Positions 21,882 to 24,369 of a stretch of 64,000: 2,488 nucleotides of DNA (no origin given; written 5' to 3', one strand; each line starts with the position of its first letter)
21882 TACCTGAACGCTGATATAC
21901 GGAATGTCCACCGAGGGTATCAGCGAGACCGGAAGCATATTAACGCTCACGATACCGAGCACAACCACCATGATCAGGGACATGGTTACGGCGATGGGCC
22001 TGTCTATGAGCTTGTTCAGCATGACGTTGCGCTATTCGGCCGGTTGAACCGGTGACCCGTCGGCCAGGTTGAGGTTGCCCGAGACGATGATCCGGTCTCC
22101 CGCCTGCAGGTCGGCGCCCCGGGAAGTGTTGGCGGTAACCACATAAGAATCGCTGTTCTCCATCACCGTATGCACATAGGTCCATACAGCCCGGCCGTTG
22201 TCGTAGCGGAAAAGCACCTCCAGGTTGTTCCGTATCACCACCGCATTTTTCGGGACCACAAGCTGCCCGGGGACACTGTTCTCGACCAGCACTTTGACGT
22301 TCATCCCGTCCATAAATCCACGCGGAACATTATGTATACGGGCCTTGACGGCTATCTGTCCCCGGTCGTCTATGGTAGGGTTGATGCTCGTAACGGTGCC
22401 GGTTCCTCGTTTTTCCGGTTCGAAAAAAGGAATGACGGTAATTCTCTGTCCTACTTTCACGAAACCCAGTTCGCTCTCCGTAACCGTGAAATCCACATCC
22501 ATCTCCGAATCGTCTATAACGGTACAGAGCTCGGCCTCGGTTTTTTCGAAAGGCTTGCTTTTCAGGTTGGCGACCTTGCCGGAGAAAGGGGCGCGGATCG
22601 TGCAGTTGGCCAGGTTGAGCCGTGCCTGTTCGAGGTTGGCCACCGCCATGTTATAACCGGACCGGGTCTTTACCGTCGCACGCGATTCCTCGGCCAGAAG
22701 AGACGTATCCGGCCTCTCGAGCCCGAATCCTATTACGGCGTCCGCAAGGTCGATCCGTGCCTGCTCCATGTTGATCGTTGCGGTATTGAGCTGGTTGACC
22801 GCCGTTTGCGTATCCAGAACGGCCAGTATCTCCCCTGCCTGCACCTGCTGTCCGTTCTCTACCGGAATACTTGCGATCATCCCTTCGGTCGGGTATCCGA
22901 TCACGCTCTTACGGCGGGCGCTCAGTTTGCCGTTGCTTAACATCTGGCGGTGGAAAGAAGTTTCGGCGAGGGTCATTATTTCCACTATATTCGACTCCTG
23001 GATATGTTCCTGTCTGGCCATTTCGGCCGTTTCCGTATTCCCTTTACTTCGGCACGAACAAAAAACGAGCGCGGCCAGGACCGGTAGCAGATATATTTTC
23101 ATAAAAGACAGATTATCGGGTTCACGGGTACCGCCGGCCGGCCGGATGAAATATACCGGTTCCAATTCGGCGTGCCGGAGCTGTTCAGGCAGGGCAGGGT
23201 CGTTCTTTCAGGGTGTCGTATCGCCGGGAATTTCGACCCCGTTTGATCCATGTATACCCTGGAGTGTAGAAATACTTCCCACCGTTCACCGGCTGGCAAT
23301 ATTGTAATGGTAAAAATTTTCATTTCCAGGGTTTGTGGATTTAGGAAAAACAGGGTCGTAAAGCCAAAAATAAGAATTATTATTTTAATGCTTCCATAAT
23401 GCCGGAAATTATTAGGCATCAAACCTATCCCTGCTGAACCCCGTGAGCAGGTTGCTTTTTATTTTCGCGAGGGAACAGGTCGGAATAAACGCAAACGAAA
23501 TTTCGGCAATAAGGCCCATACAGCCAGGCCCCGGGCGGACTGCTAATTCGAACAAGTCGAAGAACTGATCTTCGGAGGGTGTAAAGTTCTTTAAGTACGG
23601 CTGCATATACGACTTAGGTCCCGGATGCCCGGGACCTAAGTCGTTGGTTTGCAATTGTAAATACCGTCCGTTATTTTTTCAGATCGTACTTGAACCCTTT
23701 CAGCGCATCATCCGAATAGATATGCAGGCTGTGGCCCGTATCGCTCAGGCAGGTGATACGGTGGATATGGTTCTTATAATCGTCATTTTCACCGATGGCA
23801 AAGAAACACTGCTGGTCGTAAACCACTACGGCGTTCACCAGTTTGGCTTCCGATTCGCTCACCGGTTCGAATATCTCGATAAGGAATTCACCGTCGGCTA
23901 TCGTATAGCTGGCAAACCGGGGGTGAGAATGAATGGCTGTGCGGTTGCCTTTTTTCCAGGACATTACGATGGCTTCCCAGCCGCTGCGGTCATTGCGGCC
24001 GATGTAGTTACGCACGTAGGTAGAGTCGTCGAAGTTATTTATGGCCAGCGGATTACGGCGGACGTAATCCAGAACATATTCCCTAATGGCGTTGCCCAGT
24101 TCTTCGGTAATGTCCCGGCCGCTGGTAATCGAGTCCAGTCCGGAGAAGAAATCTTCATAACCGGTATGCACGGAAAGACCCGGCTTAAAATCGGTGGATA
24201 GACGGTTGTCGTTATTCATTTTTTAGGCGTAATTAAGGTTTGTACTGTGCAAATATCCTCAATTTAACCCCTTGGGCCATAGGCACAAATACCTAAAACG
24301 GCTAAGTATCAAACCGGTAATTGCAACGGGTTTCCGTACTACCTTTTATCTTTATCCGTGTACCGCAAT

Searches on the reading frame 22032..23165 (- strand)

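Call 35: search_protein_families(library=pfam, proteins=[window:22032-23165:-], max_evalue=0.001)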
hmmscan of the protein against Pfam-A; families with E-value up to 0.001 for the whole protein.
window:22032-23165:- (377 aa): 4 families
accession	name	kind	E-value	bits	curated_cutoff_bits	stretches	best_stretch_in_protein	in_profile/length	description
PF13437.12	HlyD_3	-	6.8e-16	59.4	22.2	1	189-279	1-95/106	HlyD family secretion protein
PF16576.10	HlyD_D23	-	5.2e-14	52.5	30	1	82-277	15-201/214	Barrel-sandwich domain of CusB or HlyD membrane-fusion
PF13533.13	Biotin_lipoyl_2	-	5.9e-08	32.8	29.8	1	92-118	6-32/32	Biotin-lipoyl like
PF00364.28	Biotin_lipoyl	-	0.00031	21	22.1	0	89-117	45-73/73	Biotin-requiring enzyme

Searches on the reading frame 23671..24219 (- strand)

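Call 35: search_protein_families(library=pfam, proteins=[window:23671-24219:-], max_evalue=0.001)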
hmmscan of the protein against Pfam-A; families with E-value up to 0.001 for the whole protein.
window:23671-24219:- (182 aa): 1 family
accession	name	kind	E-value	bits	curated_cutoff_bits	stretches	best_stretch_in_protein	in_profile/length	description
PF05995.18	CDO_I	-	4.9e-05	23.4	23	1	61-169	51-158/170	Cysteine dioxygenase type I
